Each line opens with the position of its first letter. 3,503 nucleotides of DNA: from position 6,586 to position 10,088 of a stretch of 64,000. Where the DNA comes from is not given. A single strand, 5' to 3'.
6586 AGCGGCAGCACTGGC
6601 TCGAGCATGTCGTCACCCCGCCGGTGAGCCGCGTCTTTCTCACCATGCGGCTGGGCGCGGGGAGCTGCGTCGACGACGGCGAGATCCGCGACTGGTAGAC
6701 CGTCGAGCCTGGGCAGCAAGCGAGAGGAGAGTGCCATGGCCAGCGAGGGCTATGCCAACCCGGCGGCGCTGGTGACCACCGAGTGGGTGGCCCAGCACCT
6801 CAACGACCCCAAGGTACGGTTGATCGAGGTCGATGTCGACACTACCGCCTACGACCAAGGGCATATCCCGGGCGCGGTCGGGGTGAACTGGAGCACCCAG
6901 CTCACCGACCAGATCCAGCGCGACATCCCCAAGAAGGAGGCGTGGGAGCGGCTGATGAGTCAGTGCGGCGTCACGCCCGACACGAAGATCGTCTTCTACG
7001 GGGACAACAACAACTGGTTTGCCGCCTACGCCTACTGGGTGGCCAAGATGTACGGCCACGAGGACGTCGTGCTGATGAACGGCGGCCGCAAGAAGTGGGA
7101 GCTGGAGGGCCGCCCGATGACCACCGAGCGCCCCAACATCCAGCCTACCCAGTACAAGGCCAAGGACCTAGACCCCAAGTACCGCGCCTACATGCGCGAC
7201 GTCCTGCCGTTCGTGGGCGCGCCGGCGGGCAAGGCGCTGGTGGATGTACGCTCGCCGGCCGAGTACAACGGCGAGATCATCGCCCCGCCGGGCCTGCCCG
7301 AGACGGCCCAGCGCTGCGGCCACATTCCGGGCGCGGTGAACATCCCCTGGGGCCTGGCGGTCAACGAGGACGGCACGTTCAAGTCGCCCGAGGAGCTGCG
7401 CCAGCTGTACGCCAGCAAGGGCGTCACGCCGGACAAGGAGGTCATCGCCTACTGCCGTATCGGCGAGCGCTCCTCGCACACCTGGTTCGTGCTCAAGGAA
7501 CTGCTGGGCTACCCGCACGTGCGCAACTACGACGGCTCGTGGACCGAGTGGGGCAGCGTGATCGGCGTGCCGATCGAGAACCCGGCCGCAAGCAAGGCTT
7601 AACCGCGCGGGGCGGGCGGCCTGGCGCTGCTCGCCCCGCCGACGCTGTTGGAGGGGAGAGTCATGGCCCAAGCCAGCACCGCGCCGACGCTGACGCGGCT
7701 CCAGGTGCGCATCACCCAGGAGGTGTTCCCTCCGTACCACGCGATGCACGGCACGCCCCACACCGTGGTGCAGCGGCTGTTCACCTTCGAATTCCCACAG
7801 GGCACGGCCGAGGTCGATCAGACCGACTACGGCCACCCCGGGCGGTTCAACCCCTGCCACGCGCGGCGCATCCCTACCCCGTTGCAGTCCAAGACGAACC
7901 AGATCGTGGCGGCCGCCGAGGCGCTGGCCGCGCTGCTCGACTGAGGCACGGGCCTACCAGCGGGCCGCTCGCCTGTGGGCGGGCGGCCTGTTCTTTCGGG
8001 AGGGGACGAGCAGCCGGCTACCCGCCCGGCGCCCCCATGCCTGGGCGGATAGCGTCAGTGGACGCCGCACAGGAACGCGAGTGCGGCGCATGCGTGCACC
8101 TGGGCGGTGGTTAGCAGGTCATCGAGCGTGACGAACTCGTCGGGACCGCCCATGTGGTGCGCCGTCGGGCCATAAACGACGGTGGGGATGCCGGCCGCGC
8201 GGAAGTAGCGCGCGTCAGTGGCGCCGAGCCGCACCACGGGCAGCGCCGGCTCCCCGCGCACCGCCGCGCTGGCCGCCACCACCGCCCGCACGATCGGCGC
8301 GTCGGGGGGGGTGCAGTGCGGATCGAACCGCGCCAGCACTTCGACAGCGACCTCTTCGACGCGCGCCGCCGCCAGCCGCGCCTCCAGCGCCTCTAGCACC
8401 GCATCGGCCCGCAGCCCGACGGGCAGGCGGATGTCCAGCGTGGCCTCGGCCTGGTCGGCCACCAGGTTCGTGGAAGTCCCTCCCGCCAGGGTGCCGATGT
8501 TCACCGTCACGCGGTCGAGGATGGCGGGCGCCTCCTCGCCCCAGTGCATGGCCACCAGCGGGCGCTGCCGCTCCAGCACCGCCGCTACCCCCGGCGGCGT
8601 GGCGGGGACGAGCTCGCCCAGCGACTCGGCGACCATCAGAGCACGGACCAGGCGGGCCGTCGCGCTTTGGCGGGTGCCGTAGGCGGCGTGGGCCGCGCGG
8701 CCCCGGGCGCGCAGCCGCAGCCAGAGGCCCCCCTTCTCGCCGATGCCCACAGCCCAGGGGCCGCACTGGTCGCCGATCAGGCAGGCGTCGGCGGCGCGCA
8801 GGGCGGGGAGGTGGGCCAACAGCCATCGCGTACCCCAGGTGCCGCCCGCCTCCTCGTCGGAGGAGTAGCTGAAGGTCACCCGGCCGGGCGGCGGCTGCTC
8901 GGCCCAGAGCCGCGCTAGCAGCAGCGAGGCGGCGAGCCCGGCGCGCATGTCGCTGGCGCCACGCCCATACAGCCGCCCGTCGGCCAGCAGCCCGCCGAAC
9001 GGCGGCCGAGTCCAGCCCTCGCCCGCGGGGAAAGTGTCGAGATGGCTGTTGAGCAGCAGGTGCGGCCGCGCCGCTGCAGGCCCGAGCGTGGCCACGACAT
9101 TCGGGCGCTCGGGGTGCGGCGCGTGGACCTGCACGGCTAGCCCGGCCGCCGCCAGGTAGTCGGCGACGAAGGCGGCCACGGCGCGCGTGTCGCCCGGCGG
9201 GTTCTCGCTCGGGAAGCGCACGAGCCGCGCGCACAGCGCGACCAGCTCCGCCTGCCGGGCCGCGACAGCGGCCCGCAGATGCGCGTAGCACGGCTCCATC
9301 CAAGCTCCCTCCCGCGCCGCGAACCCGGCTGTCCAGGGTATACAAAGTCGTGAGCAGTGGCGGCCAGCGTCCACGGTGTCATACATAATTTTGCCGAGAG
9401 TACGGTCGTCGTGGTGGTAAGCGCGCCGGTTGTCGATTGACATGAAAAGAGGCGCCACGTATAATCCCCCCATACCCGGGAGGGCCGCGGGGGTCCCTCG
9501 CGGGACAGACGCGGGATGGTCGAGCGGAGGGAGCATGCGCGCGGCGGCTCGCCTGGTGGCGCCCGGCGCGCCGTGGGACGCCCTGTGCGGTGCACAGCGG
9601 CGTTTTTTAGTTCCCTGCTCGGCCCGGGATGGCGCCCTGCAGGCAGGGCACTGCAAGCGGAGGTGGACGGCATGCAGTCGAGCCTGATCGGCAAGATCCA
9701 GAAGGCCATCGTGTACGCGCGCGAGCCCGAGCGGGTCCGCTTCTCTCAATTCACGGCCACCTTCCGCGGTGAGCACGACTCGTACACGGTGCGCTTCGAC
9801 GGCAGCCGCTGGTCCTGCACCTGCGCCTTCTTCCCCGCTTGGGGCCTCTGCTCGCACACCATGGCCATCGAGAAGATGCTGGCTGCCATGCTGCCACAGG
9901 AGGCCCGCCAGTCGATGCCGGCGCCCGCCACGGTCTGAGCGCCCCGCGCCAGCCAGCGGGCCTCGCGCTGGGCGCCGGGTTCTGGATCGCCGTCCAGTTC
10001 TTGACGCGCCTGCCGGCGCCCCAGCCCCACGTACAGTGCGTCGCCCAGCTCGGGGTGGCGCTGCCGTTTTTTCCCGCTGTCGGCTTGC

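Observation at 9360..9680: Perfect sigma70 consensus promoter driving a ~135-nt terminated leader upstream of SWIM-cobS-cobS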

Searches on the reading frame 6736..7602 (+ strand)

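Call 12: search_protein_families(library=pfam, proteins=[window:6736-7602:+])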
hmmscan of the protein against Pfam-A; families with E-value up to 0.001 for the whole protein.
window:6736-7602:+ (288 aa): 1 family
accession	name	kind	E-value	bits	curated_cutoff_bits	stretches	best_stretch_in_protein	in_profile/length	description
PF00581.25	Rhodanese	-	6.4e-40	136.2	22.2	2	167-273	15-100/102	Rhodanese-like domain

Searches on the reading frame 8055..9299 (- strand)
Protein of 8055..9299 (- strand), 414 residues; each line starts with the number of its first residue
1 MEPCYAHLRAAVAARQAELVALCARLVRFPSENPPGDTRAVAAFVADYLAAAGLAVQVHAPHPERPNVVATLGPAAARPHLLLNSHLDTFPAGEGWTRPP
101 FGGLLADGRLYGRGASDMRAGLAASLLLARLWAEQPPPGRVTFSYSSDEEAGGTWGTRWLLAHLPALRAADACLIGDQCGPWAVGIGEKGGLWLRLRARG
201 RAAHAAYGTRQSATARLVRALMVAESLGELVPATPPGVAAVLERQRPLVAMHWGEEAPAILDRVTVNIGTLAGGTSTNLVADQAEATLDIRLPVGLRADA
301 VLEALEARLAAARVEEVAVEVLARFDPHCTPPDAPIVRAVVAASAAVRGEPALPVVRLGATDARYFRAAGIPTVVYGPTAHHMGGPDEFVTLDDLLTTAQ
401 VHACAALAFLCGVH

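Call 12: search_protein_families(library=pfam, proteins=[window:8055-9299:-])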
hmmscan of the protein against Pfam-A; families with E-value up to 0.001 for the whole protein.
window:8055-9299:- (414 aa): 3 families
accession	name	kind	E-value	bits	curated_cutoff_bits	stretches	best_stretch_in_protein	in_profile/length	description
PF01546.33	Peptidase_M20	-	2.3e-32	113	24.6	1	82-406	1-204/206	Peptidase family M20/M25/M40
PF07687.19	M20_dimer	-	7.8e-13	48.8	21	1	186-312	1-102/107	Peptidase dimerisation domain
PF04389.22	Peptidase_M28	-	7.6e-09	36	21.3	1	67-152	1-69/193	Peptidase family M28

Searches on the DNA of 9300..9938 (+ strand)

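Call 5: search_rna_families(source=window, start=9300, end=9750, threshold=evalue, max_evalue=10, show_alignments=3)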
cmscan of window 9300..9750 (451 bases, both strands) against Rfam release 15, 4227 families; matches with E-value up to 10: 3.
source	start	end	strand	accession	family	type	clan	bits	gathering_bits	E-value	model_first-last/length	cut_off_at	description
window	9621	9707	+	RF04260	mir-2005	Gene; miRNA;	-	20.2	61.4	0.38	1-93/93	no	mir-2005 microRNA precursor family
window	9632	9651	-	RF02398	sau-6072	Gene; sRNA;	-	13.1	50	8.1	27-46/53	no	Staphylococcus sRNA sau-6072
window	9645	9745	-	RF01953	SOX2OT_exon3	Gene; lncRNA;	-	6.9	70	6.3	164-276/276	no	SOX2 overlapping transcript exon 3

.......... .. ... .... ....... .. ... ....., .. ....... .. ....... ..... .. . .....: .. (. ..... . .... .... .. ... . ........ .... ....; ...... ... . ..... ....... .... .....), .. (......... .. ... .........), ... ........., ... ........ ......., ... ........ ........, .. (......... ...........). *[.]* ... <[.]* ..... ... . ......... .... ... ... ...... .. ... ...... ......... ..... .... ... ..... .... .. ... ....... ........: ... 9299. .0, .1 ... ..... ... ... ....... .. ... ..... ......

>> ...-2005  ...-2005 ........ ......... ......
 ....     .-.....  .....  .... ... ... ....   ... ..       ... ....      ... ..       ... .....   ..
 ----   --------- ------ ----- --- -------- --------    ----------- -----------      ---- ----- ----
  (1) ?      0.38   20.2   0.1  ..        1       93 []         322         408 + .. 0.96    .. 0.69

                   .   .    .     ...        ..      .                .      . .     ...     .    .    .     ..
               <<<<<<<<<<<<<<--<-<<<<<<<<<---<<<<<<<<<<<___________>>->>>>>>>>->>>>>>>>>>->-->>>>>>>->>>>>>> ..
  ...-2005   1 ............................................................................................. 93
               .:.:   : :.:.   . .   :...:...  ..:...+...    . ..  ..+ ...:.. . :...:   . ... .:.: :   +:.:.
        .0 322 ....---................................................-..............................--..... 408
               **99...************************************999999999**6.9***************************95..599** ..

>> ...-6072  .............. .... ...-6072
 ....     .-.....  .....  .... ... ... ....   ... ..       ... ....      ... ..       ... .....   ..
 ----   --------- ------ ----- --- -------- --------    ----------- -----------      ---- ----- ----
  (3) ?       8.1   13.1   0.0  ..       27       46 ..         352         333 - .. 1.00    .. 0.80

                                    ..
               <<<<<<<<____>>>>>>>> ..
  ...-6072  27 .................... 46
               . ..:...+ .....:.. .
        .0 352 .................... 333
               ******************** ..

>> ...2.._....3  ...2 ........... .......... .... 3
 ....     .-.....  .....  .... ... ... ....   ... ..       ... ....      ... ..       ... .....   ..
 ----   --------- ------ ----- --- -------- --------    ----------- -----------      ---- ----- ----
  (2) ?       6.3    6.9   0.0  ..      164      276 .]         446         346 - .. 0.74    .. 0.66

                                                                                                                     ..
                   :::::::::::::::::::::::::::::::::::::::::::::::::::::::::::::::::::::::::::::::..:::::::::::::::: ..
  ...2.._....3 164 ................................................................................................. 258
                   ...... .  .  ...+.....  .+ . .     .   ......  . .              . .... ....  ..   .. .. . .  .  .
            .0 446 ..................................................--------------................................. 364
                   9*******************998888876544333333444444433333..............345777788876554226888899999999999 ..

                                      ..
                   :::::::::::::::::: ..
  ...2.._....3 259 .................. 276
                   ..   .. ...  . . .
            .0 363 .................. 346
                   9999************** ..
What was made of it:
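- On Cobalamin riboswitch (Rfam RF00174 and related): Nothing relevant at E <= 10 in 9300-9750 (call 5).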

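Call 21: search_rna_families(sources=[L001, L002, L004, L007, L008, L011, L013, L015, L025, L038, L039, L042, L047, L049, L056, L065, L071, L072], threshold=gathering)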
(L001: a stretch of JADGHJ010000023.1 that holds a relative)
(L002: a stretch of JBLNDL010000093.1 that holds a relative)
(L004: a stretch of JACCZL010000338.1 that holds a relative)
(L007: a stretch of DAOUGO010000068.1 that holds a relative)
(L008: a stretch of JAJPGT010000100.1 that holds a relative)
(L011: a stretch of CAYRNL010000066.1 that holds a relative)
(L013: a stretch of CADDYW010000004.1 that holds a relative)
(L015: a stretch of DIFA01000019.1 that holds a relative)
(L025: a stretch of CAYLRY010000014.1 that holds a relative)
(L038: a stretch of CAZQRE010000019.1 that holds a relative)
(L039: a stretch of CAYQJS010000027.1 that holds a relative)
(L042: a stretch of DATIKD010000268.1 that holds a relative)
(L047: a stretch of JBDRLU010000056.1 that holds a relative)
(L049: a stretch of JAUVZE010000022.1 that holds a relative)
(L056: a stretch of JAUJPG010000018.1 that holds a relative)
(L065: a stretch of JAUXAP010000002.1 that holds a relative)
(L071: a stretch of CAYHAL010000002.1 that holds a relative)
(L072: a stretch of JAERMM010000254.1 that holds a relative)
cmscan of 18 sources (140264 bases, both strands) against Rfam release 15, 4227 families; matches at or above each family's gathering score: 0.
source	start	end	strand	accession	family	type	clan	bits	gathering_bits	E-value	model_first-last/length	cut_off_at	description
